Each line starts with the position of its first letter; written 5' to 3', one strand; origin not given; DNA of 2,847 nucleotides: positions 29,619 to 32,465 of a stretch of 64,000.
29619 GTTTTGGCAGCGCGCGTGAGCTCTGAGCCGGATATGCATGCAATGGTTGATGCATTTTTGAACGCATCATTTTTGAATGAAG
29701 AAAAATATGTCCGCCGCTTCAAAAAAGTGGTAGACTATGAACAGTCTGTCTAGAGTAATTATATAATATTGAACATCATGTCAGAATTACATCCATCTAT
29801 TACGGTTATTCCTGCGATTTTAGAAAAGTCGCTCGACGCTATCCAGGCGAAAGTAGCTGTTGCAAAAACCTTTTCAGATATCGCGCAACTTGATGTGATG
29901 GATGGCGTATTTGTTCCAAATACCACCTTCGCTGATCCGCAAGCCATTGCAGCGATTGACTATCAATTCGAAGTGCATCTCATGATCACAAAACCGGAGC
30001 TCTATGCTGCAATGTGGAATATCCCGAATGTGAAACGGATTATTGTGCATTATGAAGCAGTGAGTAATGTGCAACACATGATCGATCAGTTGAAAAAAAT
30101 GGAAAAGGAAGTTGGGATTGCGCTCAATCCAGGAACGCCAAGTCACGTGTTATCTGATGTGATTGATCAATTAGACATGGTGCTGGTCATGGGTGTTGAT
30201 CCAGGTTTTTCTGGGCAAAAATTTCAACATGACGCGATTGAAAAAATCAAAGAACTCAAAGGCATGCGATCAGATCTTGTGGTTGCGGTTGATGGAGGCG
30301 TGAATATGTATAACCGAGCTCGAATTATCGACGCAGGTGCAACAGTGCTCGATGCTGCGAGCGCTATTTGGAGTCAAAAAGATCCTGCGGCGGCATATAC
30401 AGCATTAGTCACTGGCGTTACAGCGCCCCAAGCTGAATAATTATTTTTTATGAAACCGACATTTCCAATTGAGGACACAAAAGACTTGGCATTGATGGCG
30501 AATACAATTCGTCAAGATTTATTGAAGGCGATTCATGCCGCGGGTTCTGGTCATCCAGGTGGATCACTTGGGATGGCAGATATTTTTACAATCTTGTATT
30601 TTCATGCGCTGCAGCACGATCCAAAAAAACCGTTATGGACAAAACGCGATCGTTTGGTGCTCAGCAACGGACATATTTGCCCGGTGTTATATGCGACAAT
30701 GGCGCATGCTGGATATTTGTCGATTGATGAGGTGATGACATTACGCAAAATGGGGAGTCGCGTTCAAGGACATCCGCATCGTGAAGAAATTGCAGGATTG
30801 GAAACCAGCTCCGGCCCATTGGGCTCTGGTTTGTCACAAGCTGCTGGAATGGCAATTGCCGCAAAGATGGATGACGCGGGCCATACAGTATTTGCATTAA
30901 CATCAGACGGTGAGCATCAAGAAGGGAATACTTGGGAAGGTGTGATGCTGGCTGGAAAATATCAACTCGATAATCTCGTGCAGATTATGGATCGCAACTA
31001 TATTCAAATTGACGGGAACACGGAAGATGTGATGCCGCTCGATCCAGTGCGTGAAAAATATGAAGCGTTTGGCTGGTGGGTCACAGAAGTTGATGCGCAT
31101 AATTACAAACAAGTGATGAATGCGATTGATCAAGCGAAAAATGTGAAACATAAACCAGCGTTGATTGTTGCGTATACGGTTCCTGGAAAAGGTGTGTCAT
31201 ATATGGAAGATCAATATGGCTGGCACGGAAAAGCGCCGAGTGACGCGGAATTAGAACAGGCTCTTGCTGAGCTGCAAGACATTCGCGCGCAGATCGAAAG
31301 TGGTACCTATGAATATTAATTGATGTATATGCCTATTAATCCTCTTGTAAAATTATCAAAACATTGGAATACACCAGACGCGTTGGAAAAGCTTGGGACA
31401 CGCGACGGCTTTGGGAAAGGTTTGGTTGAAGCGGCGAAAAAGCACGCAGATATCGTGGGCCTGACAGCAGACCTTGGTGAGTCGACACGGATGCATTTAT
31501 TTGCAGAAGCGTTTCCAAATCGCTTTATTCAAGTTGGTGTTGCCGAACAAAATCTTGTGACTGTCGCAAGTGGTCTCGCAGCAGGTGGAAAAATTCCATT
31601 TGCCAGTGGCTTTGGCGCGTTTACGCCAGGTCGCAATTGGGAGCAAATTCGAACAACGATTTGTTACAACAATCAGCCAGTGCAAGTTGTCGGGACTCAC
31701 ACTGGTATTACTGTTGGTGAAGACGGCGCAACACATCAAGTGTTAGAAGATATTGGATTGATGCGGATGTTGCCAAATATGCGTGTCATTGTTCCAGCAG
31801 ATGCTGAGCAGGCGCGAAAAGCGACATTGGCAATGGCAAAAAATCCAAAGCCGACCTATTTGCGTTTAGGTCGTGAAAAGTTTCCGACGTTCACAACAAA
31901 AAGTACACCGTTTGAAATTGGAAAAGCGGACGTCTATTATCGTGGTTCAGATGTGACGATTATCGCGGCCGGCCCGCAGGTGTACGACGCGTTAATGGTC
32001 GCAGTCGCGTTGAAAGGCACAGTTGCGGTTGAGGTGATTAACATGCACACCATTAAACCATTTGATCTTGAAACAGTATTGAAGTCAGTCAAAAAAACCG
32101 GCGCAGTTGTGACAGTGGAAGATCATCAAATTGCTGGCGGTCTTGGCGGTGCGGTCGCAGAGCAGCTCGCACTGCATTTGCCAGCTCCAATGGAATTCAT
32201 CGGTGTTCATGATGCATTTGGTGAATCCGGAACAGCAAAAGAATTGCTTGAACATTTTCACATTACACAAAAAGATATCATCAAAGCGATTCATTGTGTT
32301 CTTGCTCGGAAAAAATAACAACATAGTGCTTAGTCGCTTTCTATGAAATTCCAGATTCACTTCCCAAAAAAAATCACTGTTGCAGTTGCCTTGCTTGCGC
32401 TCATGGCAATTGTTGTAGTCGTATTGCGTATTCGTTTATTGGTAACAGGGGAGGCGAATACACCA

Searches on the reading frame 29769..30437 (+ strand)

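Call 78: search_protein_families(library=pfam, proteins=[window:29769-30437:+], max_evalue=0.0001)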
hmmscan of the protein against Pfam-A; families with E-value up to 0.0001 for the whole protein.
window:29769-30437:+ (223 aa): 1 family
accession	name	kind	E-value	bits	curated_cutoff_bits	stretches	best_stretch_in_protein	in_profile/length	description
PF00834.25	Ribul_P_3_epim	-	4.7e-44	150.6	21.1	1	15-201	4-198/198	Ribulose-phosphate 3 epimerase family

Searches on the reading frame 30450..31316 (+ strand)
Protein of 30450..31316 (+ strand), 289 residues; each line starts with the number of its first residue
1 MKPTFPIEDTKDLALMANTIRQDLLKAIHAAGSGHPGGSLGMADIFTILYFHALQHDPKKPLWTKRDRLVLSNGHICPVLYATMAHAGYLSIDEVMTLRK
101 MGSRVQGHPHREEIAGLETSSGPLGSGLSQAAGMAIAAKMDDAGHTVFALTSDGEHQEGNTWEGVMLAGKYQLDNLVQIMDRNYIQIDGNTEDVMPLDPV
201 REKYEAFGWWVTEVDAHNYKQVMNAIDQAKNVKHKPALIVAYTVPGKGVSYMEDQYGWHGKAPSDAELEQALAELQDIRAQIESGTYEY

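Call 78: search_protein_families(library=pfam, proteins=[window:30450-31316:+], max_evalue=0.0001)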
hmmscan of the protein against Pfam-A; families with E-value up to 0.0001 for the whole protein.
window:30450-31316:+ (289 aa): 3 families
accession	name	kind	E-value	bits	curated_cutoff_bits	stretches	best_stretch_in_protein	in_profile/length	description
PF00456.26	Transketolase_N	-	8.3e-66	222.7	22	1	16-271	5-271/334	Transketolase, thiamine diphosphate binding domain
PF13292.11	DXP_synthase_N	-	2.5e-12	47.1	21.2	1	10-190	15-178/274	1-deoxy-D-xylulose-5-phosphate synthase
PF00676.26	E1_dh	-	1.9e-07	30.8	22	1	100-242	80-223/300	Dehydrogenase E1 component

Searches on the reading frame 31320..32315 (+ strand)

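Call 78: search_protein_families(library=pfam, proteins=[window:31320-32315:+], max_evalue=0.0001)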
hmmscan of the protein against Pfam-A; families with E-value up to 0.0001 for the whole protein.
window:31320-32315:+ (332 aa): 3 families
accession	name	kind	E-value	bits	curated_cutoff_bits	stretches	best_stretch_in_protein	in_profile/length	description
PF02779.29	Transket_pyr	-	5.7e-42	143.8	27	1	24-188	2-172/174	Transketolase, pyrimidine binding domain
PF02780.25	Transketolase_C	-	5.8e-30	104.2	25.9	1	201-320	1-124/124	Transketolase, C-terminal domain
PF22613.1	Transketolase_C_1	-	3e-05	24.6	27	1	209-316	11-113/113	Transketolase-like TK C-terminal domain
